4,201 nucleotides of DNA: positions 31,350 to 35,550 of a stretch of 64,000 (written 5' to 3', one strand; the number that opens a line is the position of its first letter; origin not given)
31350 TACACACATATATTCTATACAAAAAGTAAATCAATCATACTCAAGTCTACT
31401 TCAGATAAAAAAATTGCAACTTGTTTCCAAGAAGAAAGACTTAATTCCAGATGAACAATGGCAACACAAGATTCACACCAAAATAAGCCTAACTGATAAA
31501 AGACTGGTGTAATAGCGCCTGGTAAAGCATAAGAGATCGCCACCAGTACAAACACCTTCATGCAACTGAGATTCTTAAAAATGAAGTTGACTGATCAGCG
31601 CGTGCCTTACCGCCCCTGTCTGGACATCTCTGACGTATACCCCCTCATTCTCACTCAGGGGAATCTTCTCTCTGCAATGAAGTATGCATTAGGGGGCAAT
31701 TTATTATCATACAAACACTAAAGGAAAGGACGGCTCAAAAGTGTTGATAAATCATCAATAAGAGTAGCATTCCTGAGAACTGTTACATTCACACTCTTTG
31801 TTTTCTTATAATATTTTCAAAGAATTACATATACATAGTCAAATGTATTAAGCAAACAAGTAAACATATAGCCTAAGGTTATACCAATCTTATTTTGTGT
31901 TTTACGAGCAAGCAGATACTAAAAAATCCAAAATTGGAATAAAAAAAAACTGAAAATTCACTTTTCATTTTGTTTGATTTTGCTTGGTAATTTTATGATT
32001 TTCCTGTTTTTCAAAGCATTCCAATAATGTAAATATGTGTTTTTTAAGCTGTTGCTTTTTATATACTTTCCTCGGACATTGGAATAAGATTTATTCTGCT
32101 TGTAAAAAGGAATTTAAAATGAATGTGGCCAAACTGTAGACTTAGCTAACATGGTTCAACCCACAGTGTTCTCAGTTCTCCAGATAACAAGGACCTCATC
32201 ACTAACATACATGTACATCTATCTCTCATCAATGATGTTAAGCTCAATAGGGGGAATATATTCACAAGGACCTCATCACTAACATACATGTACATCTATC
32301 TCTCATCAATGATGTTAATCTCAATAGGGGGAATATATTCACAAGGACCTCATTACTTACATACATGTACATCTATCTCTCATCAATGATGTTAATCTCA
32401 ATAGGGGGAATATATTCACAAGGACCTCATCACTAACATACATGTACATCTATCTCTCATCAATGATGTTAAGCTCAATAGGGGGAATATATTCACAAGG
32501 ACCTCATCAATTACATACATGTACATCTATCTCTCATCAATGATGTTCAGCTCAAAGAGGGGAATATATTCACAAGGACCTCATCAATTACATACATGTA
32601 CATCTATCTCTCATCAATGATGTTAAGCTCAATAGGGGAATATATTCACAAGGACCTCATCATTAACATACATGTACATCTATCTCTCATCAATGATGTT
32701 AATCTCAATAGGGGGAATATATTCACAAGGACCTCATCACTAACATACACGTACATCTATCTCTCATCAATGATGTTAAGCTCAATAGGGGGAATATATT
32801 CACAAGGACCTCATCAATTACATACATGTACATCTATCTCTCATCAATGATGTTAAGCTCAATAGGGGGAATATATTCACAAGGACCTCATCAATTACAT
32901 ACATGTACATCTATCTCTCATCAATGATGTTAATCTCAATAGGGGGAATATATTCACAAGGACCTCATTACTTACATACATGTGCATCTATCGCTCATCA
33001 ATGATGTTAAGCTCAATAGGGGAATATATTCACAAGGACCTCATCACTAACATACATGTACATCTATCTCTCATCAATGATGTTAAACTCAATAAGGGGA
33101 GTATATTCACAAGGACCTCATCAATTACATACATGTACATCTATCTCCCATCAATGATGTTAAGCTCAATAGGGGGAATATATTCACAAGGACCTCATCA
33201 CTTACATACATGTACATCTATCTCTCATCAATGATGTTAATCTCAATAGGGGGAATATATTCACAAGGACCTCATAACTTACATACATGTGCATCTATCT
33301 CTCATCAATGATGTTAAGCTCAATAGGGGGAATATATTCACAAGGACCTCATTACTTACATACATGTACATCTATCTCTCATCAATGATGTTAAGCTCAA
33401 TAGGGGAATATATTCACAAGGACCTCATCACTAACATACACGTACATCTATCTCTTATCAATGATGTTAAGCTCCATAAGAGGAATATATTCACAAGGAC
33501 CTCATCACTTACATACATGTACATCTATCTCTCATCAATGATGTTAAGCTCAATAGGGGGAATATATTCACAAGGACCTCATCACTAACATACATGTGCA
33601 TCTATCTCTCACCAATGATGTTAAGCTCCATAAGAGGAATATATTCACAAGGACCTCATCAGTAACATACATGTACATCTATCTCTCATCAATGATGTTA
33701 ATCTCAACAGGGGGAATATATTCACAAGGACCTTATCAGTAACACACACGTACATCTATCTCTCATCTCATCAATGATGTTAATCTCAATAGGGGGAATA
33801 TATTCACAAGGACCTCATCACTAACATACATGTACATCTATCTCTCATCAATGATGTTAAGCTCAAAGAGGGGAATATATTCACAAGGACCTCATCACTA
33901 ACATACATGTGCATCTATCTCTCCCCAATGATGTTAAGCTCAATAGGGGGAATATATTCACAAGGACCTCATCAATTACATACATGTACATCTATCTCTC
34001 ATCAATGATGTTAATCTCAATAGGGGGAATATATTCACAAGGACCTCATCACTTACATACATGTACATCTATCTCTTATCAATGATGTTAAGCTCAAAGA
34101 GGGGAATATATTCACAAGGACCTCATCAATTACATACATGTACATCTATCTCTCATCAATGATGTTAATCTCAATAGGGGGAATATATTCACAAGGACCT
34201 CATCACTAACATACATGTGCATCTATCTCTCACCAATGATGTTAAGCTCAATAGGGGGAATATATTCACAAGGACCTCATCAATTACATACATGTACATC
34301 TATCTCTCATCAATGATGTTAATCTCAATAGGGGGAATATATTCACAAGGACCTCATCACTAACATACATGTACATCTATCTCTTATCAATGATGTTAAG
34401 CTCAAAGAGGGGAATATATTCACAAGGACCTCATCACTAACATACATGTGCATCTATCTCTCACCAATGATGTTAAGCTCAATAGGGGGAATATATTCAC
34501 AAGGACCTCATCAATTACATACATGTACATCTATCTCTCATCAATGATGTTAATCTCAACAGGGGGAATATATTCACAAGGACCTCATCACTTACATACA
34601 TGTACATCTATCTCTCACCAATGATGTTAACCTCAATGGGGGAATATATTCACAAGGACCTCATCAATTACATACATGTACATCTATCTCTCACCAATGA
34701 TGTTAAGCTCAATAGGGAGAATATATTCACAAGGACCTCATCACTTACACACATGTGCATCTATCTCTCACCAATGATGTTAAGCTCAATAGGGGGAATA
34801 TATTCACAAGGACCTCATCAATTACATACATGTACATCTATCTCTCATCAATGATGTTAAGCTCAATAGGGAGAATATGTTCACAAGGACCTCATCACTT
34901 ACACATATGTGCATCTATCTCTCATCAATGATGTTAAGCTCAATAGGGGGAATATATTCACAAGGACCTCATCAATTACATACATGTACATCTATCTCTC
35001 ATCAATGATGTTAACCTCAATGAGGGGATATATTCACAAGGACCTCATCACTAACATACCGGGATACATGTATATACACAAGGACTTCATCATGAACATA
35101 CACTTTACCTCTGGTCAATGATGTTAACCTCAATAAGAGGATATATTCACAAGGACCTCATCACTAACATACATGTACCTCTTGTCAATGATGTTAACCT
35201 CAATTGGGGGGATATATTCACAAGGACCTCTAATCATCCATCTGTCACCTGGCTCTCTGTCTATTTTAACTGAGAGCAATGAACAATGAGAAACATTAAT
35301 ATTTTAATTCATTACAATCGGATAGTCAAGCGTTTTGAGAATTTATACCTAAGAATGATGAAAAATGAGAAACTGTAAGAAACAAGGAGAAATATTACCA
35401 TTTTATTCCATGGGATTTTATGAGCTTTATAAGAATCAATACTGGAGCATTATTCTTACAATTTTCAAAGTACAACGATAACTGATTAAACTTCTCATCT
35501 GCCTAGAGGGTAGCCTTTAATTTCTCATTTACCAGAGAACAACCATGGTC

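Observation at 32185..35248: Exon-junction array 4: 3 kb array of about 39 78-bp units copying the MVP exon 11 3' end plus donor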

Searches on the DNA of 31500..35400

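Call 66: search_rna_families(source=window, start=31500, end=35400, threshold=gathering)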
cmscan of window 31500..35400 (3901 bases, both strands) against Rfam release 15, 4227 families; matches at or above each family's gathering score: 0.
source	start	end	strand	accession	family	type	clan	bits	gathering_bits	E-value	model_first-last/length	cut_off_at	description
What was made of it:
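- There is no Rfam match (call 66).
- Tried and rejected: An Rfam scan of the intron gave no match (call 66).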
